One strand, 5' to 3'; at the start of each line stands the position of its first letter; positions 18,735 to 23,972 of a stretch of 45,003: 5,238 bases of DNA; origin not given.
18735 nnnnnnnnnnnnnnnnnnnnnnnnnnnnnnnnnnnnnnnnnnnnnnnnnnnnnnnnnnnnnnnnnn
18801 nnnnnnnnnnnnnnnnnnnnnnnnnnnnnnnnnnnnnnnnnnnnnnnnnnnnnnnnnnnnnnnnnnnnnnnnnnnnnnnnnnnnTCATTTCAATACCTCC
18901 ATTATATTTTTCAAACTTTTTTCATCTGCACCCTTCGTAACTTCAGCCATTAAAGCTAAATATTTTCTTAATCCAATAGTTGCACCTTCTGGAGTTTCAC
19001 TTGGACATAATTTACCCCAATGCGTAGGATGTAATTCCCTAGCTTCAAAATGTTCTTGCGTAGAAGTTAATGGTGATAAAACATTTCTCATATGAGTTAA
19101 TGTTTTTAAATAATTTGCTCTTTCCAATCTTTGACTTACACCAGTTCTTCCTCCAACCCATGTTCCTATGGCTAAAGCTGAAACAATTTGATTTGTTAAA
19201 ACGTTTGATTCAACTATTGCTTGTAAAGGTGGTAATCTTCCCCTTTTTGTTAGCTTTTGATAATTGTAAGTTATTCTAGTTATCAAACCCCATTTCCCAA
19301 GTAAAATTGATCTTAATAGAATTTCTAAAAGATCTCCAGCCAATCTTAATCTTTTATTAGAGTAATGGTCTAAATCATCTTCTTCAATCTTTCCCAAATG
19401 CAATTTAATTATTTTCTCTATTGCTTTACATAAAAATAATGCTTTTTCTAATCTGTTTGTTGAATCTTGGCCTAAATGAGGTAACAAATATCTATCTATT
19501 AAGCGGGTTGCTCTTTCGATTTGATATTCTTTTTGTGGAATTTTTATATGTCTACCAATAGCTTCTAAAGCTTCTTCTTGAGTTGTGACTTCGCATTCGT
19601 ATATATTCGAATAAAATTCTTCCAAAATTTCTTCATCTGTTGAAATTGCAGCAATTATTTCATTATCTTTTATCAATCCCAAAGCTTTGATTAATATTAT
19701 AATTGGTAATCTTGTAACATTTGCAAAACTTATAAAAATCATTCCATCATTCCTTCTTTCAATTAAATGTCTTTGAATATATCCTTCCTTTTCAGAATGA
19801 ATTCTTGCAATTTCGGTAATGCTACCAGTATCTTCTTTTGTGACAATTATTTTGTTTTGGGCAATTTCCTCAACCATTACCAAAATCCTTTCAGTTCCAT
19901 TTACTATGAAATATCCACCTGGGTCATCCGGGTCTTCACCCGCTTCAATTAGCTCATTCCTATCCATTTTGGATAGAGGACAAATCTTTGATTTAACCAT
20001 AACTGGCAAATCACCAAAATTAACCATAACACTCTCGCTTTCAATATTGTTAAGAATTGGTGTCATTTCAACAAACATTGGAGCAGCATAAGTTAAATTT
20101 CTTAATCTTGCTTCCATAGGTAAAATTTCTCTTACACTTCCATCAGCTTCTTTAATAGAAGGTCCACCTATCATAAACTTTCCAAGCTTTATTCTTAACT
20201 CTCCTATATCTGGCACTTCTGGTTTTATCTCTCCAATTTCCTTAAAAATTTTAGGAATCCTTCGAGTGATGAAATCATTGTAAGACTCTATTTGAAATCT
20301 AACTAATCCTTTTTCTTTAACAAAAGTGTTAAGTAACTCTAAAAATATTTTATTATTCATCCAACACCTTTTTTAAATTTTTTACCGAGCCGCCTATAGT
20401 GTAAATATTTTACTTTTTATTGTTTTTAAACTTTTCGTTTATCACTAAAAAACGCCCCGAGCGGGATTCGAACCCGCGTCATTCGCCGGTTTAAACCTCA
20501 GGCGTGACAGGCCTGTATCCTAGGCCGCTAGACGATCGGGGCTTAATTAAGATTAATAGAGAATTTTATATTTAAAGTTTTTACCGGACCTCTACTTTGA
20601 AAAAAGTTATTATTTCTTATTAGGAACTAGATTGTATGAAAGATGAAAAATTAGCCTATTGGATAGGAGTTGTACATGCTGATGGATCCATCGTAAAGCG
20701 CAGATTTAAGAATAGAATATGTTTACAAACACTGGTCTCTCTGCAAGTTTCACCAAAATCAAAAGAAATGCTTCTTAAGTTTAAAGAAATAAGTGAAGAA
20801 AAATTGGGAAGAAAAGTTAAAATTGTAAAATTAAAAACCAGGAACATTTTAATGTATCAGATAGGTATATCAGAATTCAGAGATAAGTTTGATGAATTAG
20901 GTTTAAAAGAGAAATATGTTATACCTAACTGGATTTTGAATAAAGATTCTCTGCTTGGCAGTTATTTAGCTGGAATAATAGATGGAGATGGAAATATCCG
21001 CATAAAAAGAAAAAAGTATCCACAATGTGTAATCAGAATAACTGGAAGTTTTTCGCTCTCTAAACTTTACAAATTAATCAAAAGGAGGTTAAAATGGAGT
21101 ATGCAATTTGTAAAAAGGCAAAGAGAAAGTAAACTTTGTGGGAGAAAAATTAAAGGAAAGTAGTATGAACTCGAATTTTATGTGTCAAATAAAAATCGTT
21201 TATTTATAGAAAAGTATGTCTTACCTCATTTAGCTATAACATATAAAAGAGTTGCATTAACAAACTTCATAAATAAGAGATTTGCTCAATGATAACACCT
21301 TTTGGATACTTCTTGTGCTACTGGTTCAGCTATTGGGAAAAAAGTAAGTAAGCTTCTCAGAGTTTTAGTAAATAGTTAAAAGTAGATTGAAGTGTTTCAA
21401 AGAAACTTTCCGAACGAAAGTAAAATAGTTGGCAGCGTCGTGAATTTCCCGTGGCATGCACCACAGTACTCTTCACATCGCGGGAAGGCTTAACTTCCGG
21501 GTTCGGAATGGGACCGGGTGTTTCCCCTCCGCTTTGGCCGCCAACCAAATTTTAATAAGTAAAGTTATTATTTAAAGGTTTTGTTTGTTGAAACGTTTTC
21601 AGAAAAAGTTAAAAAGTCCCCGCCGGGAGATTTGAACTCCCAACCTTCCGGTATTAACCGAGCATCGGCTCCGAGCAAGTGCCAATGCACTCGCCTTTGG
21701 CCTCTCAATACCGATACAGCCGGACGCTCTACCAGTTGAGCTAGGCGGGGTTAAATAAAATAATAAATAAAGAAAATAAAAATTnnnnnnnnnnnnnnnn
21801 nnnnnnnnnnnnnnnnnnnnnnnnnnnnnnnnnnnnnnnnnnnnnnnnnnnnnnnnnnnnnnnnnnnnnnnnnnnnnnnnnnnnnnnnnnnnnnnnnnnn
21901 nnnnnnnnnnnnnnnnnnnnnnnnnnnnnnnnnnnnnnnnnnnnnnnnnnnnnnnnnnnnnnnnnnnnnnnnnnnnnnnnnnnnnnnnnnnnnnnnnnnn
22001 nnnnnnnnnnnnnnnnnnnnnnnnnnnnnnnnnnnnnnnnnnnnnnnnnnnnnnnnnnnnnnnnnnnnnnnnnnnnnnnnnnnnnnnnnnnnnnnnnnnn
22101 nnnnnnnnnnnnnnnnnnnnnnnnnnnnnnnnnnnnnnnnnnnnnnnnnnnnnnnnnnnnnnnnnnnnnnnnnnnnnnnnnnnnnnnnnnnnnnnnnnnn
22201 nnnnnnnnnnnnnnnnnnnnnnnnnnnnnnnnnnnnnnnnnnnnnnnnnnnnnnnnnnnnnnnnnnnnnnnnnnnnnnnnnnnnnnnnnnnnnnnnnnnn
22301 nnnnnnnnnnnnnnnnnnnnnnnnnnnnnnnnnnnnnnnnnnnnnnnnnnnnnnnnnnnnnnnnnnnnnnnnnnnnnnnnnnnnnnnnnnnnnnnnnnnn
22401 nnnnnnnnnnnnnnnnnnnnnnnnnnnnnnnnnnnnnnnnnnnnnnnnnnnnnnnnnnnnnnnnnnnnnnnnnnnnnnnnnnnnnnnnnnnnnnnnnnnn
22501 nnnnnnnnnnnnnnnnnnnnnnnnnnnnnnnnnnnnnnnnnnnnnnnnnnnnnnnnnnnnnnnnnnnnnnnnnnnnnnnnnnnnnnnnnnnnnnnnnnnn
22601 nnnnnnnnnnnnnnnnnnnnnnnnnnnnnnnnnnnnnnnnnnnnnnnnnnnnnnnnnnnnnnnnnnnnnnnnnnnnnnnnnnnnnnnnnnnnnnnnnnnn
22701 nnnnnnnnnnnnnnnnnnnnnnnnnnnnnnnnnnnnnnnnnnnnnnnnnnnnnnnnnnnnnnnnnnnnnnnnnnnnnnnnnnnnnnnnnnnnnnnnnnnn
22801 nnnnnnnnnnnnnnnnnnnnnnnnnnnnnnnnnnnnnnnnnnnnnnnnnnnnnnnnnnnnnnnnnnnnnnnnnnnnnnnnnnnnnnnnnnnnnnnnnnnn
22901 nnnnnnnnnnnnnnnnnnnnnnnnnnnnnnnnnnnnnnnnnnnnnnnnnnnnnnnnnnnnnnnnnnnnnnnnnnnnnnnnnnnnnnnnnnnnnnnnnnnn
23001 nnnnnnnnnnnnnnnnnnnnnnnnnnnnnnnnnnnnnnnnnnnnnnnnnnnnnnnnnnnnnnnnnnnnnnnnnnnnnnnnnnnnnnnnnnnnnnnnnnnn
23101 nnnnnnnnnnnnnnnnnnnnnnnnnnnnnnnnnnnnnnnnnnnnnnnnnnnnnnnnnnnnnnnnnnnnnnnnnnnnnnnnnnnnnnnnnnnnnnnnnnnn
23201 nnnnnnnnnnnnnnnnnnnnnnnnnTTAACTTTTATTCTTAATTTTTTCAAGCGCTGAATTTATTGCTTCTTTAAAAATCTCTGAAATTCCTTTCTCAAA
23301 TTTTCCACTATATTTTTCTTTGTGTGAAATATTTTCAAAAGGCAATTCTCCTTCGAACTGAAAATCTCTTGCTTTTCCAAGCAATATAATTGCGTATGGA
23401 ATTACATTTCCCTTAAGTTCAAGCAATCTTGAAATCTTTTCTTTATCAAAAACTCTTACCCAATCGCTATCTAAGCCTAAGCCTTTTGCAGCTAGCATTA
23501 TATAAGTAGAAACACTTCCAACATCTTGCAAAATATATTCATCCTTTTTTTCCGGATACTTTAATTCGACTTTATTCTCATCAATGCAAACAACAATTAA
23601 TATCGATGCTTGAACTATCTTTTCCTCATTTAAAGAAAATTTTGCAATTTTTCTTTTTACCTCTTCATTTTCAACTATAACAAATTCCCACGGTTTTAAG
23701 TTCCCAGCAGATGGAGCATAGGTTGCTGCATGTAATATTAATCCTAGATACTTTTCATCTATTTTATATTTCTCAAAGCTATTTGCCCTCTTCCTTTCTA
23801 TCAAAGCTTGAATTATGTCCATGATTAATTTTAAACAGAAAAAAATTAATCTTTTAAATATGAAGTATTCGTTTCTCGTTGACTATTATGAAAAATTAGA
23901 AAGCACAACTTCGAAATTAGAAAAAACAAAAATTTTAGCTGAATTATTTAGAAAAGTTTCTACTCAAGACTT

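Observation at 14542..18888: RNA polymerase subunits B' and A' are encoded as one uninterrupted 1448-codon frame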

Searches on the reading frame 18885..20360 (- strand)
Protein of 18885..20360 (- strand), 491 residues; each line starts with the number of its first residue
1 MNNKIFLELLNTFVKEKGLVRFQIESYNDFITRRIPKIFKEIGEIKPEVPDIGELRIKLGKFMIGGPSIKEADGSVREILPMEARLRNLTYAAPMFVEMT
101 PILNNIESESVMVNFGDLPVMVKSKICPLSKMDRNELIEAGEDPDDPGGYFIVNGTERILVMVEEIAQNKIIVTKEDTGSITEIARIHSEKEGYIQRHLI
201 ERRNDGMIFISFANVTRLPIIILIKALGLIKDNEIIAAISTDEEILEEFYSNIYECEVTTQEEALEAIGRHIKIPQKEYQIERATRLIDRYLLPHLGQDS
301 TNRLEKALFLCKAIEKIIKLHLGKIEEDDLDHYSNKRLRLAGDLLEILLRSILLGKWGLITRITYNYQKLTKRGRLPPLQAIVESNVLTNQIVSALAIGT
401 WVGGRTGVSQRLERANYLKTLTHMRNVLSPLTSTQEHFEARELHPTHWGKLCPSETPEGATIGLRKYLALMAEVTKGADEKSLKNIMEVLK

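Call 5: search_protein_families(library=pfam, proteins=[window:18885-20360:-])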
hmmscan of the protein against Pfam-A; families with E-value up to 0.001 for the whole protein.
window:18885-20360:- (491 aa): 3 families
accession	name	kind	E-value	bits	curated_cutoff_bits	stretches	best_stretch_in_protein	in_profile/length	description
PF04563.20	RNA_pol_Rpb2_1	-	1.1e-45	156.2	28.2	1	18-386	1-199/203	RNA polymerase beta subunit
PF04561.19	RNA_pol_Rpb2_2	-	8.7e-28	97.7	21.7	1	168-339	2-190/190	RNA polymerase Rpb2, domain 2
PF04565.21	RNA_pol_Rpb2_3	-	1.3e-23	83.4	21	1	410-474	1-68/68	RNA polymerase Rpb2, domain 3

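Call 6: search_protein_families(library=ncbifam, proteins=[window:18885-20360:-])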
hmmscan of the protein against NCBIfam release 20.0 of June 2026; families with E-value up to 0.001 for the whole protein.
window:18885-20360:- (491 aa): 6 families
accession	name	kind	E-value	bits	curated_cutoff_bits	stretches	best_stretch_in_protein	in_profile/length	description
NF007175.0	PRK09606.1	equivalog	1.8e-173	577.6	355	1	8-489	6-485/496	DNA-directed RNA polymerase subunit B''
NF006335.0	PRK08565.1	equivalog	8.4e-170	566.7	1402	1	8-488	15-494/1116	DNA-directed RNA polymerase subunit B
NF001616.1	PRK00405.1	equivalog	2.7e-32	111.5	896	1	240-475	253-478/1096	DNA-directed RNA polymerase subunit beta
TIGR02013.1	rpoB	equivalog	2.6e-30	104.9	801.15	1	241-475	311-535/1238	DNA-directed RNA polymerase subunit beta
NF011417.0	PRK14844.1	equivalog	3.3e-18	64.1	4632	1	246-476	384-604/2839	DNA-directed RNA polymerase subunit beta/beta'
NF007172.0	PRK09603.1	equivalog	1.9e-16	57.9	5372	1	312-475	439-596/2890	DNA-directed RNA polymerase subunit beta/beta'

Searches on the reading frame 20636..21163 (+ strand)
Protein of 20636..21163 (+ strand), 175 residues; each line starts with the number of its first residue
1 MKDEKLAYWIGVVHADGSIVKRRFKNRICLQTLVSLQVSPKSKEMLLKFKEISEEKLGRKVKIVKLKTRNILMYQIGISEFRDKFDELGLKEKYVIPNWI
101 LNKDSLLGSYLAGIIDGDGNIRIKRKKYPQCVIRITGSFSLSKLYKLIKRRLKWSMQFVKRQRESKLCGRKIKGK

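Call 43: search_protein_families(library=pfam, proteins=[window:20636-21163:+], max_evalue=0.01)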
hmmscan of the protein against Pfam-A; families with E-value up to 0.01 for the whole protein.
window:20636-21163:+ (175 aa): 2 families
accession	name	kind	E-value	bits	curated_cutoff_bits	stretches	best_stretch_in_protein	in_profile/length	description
PF14528.11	LAGLIDADG_3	-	1.6e-06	28.7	22.5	0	3-66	1-55/82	LAGLIDADG-like domain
PF00961.24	LAGLIDADG_1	-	0.00032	22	23.1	0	111-159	1-55/102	LAGLIDADG endonuclease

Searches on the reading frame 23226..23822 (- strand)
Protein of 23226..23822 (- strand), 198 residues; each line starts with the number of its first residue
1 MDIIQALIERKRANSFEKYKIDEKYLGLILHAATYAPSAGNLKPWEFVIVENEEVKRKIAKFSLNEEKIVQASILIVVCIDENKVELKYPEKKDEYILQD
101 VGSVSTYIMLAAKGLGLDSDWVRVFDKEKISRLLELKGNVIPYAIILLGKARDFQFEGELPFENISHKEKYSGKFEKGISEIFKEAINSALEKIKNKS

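Call 43: search_protein_families(library=pfam, proteins=[window:23226-23822:-], max_evalue=0.01)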
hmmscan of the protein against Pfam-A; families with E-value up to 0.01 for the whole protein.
window:23226-23822:- (198 aa): 2 families
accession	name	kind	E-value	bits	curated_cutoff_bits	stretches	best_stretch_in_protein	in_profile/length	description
PF00881.29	Nitroreductase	-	2.8e-21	76.9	23.5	2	16-67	10-61/167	Nitroreductase family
PF14512.11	TM1586_NiRdase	-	1.8e-09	38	27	1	10-59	142-193/215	Putative TM nitroreductase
